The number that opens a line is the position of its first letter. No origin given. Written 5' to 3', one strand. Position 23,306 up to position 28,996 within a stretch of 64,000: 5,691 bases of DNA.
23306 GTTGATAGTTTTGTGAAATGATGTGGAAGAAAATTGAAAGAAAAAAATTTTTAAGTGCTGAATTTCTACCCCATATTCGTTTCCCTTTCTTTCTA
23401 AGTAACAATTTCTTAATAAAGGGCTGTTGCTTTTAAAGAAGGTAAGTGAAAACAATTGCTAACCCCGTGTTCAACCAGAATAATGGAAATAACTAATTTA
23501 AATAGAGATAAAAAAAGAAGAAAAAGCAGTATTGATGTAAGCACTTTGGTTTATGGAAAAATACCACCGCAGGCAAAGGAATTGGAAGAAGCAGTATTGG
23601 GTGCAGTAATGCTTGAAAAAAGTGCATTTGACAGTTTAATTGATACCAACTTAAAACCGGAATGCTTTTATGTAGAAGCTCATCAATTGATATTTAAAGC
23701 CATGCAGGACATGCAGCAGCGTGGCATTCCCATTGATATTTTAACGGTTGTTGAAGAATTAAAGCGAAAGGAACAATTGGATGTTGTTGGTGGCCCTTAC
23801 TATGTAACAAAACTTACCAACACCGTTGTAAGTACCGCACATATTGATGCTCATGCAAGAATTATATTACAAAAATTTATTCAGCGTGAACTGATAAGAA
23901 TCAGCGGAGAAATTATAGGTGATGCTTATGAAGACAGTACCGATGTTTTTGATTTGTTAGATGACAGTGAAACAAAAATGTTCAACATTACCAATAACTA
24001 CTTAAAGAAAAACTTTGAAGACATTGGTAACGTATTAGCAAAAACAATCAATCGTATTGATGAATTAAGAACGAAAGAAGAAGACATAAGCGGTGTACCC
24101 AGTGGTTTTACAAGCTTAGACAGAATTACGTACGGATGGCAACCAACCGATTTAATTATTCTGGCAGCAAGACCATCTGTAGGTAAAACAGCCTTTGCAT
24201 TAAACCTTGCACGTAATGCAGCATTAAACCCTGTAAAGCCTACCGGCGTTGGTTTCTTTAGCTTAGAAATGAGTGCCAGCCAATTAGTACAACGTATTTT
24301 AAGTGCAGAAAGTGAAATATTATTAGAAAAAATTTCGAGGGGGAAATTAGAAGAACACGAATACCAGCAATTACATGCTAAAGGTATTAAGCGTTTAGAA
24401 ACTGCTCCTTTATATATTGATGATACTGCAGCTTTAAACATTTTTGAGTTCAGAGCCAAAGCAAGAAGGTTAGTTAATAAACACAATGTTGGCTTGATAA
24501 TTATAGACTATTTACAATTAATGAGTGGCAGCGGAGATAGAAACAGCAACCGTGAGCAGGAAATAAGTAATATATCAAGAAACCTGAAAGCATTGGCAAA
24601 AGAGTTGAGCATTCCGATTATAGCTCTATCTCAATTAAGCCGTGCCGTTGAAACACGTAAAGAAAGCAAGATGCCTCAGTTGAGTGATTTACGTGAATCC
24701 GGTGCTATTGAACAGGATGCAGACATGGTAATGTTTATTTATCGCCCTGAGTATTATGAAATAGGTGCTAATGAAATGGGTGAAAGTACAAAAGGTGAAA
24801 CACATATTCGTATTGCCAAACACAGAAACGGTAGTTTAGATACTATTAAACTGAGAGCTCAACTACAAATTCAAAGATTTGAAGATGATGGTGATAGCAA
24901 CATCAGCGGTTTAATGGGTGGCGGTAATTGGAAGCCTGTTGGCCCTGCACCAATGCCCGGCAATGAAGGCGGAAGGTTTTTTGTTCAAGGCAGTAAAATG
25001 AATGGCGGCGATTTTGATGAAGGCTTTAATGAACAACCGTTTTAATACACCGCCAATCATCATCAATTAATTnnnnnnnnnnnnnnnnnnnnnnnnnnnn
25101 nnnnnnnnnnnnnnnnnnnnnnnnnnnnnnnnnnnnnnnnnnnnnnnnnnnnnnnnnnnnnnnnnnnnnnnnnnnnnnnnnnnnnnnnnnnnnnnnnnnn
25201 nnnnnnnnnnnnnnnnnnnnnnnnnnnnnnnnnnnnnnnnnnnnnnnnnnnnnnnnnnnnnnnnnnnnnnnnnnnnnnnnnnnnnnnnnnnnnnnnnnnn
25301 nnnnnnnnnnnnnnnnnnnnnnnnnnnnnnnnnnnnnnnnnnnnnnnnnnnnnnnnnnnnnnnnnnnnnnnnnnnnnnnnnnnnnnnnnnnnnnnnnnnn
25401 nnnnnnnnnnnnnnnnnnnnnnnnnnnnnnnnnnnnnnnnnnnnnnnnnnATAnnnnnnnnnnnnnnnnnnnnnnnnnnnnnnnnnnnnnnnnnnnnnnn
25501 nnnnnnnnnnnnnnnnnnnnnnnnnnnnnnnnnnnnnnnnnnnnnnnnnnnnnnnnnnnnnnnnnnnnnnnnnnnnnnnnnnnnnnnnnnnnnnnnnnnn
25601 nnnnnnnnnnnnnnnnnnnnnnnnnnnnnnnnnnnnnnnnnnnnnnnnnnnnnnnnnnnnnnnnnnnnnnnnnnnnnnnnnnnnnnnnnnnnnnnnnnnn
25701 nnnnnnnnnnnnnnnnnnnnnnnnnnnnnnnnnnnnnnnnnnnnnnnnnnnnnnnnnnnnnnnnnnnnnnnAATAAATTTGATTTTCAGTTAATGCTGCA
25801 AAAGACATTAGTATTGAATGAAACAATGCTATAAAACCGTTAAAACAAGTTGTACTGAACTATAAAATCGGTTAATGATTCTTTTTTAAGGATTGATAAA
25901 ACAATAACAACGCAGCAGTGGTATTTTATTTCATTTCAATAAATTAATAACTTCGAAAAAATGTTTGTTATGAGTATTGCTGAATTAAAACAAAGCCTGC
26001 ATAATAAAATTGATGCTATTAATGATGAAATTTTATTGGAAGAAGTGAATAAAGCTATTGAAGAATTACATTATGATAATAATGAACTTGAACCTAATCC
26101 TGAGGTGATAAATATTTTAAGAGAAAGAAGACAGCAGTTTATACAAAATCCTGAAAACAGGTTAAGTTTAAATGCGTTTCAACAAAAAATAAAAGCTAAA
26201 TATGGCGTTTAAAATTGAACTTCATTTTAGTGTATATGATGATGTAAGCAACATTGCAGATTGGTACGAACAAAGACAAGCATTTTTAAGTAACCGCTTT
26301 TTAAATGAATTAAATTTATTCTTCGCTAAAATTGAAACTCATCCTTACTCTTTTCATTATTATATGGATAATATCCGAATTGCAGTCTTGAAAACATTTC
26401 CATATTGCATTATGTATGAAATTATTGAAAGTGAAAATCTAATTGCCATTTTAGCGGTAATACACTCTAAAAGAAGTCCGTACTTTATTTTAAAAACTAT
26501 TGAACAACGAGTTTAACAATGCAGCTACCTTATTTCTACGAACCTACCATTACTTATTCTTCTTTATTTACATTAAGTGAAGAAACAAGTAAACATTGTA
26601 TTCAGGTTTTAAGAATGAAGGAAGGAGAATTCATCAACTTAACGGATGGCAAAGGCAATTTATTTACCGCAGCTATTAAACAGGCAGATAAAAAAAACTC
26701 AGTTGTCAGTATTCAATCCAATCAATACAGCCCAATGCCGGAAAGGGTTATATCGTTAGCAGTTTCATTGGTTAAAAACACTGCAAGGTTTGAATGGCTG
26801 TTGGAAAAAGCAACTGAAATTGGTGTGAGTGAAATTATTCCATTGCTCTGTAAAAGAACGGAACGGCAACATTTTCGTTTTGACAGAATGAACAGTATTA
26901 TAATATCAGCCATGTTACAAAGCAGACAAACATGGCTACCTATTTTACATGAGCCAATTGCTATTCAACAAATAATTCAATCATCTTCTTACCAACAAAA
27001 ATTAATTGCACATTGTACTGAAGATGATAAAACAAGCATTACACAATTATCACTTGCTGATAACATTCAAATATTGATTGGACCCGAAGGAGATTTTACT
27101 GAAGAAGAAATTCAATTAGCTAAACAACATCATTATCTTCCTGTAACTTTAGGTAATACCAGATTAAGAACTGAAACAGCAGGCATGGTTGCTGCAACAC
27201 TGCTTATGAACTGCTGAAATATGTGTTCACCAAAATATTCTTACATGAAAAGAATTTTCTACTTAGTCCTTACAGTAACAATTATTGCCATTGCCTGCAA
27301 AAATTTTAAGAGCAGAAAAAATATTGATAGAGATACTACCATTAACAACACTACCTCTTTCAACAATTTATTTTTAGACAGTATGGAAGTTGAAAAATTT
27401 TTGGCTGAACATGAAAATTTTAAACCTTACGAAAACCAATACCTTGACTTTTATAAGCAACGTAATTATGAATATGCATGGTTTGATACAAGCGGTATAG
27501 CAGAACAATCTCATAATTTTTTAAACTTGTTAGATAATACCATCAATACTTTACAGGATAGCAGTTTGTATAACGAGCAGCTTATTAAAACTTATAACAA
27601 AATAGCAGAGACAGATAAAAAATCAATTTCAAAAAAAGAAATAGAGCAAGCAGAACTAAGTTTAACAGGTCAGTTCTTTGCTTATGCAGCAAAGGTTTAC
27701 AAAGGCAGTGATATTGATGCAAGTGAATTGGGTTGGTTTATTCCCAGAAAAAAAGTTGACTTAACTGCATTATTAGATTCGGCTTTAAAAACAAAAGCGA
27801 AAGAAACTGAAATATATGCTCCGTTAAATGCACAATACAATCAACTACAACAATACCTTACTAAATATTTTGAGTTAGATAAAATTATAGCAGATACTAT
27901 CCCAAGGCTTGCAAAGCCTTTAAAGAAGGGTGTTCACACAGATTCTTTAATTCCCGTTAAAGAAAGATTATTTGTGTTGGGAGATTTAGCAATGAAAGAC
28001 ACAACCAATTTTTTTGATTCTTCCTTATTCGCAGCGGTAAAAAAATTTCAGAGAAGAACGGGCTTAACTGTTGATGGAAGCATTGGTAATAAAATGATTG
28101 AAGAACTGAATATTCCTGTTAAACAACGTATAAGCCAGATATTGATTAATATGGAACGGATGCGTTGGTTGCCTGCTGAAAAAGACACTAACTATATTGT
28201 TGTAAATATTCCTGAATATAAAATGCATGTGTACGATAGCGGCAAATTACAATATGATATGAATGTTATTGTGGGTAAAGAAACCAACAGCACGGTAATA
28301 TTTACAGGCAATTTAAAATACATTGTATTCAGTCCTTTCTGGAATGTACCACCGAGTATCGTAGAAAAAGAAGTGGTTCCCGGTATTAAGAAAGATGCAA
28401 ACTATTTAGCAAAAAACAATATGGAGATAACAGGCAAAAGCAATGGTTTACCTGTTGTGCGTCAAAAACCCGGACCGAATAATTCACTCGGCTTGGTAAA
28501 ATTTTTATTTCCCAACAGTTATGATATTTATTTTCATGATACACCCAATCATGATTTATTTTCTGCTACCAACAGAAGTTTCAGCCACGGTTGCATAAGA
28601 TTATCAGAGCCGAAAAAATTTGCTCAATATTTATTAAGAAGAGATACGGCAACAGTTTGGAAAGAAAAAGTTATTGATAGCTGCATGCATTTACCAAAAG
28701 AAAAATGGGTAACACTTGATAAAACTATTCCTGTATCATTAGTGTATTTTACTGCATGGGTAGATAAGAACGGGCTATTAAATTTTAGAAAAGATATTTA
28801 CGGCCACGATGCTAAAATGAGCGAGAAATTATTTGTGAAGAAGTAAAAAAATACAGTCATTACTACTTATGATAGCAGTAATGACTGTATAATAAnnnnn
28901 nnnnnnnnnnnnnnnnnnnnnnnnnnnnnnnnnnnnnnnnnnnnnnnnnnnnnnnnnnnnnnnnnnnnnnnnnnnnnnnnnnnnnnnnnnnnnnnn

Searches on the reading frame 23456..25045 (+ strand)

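Call 76: search_protein_families(library=pfam, proteins=[window:23456-25045:+], max_evalue=0.0001)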
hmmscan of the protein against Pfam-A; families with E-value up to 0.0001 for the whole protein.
window:23456-25045:+ (529 aa): 3 families
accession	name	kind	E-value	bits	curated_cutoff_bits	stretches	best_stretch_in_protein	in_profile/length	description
PF03796.21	DnaB_C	-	9.9e-104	346.7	27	1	213-477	1-255/255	DnaB-like helicase C terminal domain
PF00772.26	DnaB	-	9.5e-30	103.1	23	1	37-138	2-102/103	DnaB-like helicase N terminal domain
PF13481.12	AAA_25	-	3.6e-15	56.6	27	1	203-392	4-188/195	AAA domain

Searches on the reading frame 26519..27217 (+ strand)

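Call 76: search_protein_families(library=pfam, proteins=[window:26519-27217:+], max_evalue=0.0001)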
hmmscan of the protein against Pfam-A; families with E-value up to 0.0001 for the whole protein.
window:26519-27217:+ (232 aa): 2 families
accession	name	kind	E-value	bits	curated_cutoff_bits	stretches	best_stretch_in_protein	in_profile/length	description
PF04452.19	Methyltrans_RNA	-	3.4e-40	137.8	23.9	1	77-229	6-164/165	RNA methyltransferase domain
PF20260.4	PUA_4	-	2.7e-12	47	23.9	1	19-65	1-47/48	RNA methyltransferase PUA domain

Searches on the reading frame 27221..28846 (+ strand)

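Call 76: search_protein_families(library=pfam, proteins=[window:27221-28846:+], max_evalue=0.0001)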
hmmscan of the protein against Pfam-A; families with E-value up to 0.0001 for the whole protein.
window:27221-28846:+ (541 aa): 3 families
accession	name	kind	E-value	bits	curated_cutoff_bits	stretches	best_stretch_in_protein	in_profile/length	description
PF03734.19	YkuD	-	3e-25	89.9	23.4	1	324-476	2-143/146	L,D-transpeptidase catalytic domain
PF20142.4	Scaffold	-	3.7e-20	73.5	24.6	1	75-213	4-139/139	Scaffold domain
PF01471.23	PG_binding_1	-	7.2e-07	29.7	23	1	253-294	15-55/57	Putative peptidoglycan binding domain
